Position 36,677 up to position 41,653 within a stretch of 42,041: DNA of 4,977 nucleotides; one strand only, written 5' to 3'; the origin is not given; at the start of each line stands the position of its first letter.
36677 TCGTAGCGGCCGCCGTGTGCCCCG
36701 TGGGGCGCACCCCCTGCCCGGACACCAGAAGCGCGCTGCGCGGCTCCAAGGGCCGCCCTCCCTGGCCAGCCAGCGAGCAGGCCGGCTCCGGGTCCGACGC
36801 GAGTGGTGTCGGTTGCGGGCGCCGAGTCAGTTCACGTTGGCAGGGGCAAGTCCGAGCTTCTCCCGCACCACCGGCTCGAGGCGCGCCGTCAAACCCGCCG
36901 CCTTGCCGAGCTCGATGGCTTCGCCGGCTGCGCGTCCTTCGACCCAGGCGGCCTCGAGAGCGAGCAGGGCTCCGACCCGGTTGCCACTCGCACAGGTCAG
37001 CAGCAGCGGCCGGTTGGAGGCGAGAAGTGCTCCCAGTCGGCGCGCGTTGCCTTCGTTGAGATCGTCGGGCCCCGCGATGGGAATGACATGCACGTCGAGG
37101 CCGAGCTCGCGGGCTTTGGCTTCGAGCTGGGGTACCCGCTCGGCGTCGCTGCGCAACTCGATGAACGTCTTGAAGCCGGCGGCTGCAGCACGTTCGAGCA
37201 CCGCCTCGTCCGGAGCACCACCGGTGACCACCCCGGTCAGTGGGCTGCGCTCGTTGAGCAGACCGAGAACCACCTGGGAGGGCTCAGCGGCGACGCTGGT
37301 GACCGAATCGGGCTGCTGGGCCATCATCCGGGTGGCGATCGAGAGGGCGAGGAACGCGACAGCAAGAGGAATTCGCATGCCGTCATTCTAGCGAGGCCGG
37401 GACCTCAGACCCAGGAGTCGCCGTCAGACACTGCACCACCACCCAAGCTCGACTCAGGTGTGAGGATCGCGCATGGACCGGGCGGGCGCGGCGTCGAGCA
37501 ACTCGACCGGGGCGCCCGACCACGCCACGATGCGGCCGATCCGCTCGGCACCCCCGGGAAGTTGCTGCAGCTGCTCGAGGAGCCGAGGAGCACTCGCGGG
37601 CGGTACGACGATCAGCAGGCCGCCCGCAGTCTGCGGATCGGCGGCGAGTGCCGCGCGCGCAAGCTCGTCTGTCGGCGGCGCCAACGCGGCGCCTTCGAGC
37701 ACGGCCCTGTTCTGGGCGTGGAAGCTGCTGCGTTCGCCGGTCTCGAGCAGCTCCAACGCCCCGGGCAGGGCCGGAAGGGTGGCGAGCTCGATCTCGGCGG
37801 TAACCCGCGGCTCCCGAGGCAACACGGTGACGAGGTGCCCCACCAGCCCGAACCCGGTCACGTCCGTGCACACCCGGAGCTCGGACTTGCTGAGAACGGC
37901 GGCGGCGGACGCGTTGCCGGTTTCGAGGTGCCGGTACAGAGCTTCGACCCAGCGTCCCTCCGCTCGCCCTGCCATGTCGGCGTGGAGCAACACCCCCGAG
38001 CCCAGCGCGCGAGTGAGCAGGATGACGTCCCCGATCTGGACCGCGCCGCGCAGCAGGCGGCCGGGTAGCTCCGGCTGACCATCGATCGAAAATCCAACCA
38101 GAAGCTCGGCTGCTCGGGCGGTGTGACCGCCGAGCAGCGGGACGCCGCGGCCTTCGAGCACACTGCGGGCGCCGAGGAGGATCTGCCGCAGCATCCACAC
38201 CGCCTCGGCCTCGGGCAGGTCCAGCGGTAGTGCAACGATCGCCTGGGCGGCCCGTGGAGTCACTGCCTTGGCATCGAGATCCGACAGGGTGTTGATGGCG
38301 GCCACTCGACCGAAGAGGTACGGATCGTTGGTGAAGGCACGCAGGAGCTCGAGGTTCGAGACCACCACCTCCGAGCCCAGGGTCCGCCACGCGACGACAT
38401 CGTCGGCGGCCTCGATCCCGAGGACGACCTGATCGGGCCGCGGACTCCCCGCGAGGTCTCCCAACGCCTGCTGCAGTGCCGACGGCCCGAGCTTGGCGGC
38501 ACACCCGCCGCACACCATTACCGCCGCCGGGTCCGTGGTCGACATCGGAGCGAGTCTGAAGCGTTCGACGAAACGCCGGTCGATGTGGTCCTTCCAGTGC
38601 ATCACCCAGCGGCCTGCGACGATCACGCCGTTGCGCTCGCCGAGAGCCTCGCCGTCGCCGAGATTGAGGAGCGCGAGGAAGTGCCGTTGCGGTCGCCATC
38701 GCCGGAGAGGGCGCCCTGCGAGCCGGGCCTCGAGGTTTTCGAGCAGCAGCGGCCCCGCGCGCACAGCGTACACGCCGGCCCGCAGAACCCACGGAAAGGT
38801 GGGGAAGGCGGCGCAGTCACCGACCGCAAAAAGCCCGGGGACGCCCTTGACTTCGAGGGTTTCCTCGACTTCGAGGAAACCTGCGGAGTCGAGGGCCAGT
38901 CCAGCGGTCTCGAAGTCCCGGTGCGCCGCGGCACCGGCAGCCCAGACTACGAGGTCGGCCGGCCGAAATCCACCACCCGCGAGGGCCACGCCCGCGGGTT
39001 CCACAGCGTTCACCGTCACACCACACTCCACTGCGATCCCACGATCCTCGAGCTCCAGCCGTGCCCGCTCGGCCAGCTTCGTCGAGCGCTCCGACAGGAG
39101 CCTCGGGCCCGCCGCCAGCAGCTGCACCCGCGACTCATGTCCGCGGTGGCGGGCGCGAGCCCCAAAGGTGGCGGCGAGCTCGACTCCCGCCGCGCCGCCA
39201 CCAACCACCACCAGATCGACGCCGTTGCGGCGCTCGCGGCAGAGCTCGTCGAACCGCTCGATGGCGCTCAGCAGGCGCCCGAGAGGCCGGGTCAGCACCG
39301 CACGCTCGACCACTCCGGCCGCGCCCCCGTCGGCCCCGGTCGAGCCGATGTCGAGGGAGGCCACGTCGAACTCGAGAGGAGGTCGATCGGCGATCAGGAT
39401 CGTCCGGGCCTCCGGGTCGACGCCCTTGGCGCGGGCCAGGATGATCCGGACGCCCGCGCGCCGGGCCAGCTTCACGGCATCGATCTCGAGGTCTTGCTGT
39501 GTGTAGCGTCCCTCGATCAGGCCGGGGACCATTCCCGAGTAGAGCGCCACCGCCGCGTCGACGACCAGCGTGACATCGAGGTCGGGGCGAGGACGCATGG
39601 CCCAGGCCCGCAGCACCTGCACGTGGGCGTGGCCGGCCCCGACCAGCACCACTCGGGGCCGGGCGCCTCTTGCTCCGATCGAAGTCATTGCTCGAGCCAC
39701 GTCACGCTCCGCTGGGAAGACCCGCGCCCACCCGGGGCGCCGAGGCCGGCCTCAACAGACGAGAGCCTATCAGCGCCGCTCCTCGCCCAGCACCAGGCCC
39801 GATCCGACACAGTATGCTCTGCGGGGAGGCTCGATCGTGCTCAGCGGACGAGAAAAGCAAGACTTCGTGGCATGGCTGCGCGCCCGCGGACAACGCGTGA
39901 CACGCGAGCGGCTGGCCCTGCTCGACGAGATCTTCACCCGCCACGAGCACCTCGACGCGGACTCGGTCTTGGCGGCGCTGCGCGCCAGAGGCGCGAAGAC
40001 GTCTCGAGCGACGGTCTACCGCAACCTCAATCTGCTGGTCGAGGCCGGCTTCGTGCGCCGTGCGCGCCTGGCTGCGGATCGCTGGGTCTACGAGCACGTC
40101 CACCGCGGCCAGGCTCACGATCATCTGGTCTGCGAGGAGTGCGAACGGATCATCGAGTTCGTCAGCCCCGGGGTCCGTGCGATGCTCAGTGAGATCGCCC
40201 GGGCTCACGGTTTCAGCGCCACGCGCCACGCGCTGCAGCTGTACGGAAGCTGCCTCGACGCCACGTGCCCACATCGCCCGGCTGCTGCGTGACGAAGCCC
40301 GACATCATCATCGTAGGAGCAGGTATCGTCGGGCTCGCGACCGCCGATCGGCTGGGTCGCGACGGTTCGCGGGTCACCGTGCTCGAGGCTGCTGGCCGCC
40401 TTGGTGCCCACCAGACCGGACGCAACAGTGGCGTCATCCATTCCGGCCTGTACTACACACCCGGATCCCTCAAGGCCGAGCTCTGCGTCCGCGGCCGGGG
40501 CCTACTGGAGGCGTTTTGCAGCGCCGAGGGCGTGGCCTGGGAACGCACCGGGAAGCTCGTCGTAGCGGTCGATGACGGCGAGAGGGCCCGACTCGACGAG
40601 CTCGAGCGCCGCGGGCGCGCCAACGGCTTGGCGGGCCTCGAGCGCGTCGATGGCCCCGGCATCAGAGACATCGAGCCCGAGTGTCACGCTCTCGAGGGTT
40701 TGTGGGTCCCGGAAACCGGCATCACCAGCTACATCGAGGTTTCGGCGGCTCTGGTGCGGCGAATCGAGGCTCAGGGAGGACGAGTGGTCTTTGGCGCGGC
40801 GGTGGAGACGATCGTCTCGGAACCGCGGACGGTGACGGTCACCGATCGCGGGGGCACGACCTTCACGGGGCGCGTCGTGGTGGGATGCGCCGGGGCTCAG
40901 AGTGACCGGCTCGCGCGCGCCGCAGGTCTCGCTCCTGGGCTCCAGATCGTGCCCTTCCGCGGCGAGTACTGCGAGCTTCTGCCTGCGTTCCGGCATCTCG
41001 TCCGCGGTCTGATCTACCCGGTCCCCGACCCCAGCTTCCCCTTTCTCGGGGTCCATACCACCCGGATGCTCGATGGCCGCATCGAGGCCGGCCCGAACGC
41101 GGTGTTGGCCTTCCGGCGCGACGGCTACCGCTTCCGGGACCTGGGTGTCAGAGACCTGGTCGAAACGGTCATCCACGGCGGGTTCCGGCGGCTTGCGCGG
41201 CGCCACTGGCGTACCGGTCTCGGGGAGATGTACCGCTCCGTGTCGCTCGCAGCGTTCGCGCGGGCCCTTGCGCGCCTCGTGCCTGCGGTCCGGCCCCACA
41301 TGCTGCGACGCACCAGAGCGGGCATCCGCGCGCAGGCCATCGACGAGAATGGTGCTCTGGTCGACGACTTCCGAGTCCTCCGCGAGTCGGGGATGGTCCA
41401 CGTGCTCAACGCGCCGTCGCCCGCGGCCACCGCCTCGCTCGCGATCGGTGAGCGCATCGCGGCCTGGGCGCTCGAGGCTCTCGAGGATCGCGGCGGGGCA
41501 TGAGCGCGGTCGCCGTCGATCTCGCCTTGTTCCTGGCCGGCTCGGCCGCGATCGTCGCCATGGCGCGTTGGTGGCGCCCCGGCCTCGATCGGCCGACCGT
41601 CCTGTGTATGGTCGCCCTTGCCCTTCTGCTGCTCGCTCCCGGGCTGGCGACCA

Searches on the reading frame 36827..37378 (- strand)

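Call 75: search_protein_families(library=pfam, proteins=[window:36827-37378:-], max_evalue=0.001)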
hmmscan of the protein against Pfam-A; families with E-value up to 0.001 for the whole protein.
window:36827-37378:- (183 aa): 1 family
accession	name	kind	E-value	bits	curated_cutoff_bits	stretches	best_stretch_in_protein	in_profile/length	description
PF04273.18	BLH_phosphatase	-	1.9e-05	25.4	26.1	1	59-144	18-108/110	Beta-lactamase hydrolase-like protein, phosphatase-like domain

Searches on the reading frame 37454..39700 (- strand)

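Call 17: search_protein_families(library=pfam, proteins=[window:37454-39700:-], max_evalue=0.001)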
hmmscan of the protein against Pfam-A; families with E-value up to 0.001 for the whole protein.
window:37454-39700:- (748 aa): 4 families
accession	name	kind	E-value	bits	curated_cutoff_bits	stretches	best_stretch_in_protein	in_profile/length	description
PF07992.20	Pyr_redox_2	-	1.3e-30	107.3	26.1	1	16-297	2-277/291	Pyridine nucleotide-disulphide oxidoreductase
PF02769.27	AIRS_C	-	1.1e-10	42.3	23.1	1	556-726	2-147/156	AIR synthase related protein, C-terminal domain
PF00586.29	AIRS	-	1.2e-09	39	24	1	453-537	29-106/112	AIR synthase related protein, N-terminal domain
PF00070.33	Pyr_redox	-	2.9e-06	28.1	22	1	163-236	2-69/82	Pyridine nucleotide-disulphide oxidoreductase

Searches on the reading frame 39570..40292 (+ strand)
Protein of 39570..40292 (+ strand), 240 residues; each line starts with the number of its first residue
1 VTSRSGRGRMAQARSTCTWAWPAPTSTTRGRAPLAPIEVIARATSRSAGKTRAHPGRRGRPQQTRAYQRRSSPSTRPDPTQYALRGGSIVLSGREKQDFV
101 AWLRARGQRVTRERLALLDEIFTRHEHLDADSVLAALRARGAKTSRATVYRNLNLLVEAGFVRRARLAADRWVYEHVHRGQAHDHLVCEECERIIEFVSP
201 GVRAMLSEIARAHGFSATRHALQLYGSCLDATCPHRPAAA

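Call 75: search_protein_families(library=pfam, proteins=[window:39570-40292:+], max_evalue=0.001)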
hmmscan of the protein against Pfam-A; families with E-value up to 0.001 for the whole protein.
window:39570-40292:+ (240 aa): 3 families
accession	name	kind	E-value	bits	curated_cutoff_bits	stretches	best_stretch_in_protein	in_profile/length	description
PF01475.25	FUR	-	1.1e-28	100.2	23.1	1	106-225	2-121/121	Ferric uptake regulator family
PF12840.13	HTH_20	-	0.00011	22.6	27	1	139-163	25-49/51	Helix-turn-helix domain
PF09339.16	HTH_IclR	-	0.00018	21.7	22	0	139-164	25-50/52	IclR helix-turn-helix domain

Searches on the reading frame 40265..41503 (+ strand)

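Call 17: search_protein_families(library=pfam, proteins=[window:40265-41503:+], max_evalue=0.001)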
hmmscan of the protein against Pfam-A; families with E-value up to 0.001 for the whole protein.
window:40265-41503:+ (412 aa): 8 families
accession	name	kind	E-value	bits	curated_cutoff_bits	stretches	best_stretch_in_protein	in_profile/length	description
PF01266.30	DAO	-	5.3e-54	184.5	27.9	1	13-401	1-353/353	FAD dependent oxidoreductase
PF07992.20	Pyr_redox_2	-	1.7e-07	31.4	26.1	0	13-46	2-177/291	Pyridine nucleotide-disulphide oxidoreductase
PF01593.30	Amino_oxidase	-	3.2e-06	27.1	19.8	0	145-206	195-251/443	Flavin containing amine oxidoreductase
PF13450.12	NAD_binding_8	-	3.5e-06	27.6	21.9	1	16-49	1-34/68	NAD(P)-binding Rossmann-like domain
PF00070.33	Pyr_redox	-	7.8e-05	23.6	22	0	14-47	2-35/82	Pyridine nucleotide-disulphide oxidoreductase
PF01494.25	FAD_binding_3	-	0.00022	21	22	0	13-45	3-35/349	FAD binding domain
PF05834.18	Lycopene_cycl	-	0.00023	20.8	23.4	0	13-44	1-34/380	Lycopene cyclase protein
PF03486.20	HI0933_like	-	0.0004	20.3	50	0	13-48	2-37/244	HI0933-like protein Rossmann domain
